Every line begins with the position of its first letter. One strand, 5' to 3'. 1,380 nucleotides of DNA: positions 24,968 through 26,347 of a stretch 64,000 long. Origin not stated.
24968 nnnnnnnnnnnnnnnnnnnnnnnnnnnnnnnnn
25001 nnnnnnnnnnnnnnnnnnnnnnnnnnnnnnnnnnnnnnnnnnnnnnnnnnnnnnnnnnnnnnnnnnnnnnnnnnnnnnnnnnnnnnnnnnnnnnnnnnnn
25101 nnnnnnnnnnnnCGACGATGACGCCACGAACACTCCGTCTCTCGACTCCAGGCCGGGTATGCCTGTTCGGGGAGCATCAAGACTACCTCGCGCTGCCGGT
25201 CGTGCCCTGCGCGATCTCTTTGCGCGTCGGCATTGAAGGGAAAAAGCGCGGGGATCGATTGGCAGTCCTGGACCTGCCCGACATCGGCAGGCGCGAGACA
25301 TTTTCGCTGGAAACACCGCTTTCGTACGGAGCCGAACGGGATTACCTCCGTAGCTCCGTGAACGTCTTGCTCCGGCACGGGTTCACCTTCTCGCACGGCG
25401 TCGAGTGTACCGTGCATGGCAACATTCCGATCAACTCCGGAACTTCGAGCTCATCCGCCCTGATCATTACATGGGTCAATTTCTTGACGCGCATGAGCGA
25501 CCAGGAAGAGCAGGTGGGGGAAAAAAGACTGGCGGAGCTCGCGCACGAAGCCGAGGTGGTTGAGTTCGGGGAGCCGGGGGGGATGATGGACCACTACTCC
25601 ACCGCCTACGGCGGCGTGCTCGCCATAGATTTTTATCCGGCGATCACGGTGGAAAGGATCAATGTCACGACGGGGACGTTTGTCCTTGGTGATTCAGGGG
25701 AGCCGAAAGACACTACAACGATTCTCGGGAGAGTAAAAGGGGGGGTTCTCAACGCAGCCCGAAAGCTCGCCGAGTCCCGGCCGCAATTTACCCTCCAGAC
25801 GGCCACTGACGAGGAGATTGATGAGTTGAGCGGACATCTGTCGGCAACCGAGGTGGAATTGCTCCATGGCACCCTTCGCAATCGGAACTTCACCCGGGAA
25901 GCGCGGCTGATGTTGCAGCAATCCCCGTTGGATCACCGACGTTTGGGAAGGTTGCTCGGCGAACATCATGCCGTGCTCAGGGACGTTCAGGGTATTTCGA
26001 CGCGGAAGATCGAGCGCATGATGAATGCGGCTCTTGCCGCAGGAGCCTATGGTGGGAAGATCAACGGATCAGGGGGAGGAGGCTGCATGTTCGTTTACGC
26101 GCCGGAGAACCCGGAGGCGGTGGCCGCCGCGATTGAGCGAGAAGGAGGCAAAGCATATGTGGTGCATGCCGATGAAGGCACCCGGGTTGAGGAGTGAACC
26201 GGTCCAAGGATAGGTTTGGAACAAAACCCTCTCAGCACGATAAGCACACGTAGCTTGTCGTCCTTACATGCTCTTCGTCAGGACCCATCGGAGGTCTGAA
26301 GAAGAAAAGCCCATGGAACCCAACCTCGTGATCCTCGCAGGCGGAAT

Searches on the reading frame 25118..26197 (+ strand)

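Call 3: search_protein_families(library=pfam, proteins=[window:25118-26197:+], max_evalue=0.01)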
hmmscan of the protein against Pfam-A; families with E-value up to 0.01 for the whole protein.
window:25118-26197:+ (359 aa): 3 families
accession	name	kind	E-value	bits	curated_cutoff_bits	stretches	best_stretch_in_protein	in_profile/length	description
PF00288.32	GHMP_kinases_N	-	5.1e-13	49.5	22.3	1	79-166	5-87/87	GHMP kinases N terminal domain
PF08544.19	GHMP_kinases_C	-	7.7e-12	45.9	21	1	272-342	9-82/85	GHMP kinases C terminal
PF10509.15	GalKase_gal_bdg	-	1.1e-08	35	23.1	1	9-37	15-43/49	Galactokinase galactose-binding signature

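Call 4: search_protein_families(library=ncbifam, proteins=[window:25118-26197:+], max_evalue=0.01)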
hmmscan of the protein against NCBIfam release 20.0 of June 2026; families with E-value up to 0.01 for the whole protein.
window:25118-26197:+ (359 aa): 11 families
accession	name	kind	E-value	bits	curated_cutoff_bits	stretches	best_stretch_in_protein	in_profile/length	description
NF003036.0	PRK03926.1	equivalog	4.7e-36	124.4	403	2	259-358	201-299/302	mevalonate kinase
TIGR00131.1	gal_kin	equivalog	1.1e-30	106.9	226.65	1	5-331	17-353/388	galactokinase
TIGR00549.1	mevalon_kin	equivalog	5.6e-29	101.5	163.05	1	11-326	2-275/276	mevalonate kinase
NF003006.0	PRK03817.1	equivalog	6.3e-29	101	443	1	7-346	3-332/352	galactokinase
NF003472.0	PRK05101.1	equivalog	1.1e-26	93.7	499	1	6-342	21-359/382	galactokinase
NF001816.0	PRK00555.1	equivalog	1.1e-23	83.9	509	1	5-343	2-340/363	galactokinase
NF003705.0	PRK05322.1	equivalog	2.7e-21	75.7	385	2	9-165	23-181/388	galactokinase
NF049969.1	GlMnHpPKinHddA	equivalog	3.9e-18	66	600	2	27-175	30-176/338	D-glycero-D-manno-heptose 7-phosphate kinase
TIGR01920.1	Shik_kin_archae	equivalog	6e-05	22.5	126.85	1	86-184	61-158/266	shikimate kinase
NF002288.1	PRK01212.1-4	equivalog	0.00014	21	194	0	297-341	236-280/303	homoserine kinase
TIGR00191.1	thrB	equivalog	0.0089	14.9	168.25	0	92-146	78-130/304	homoserine kinase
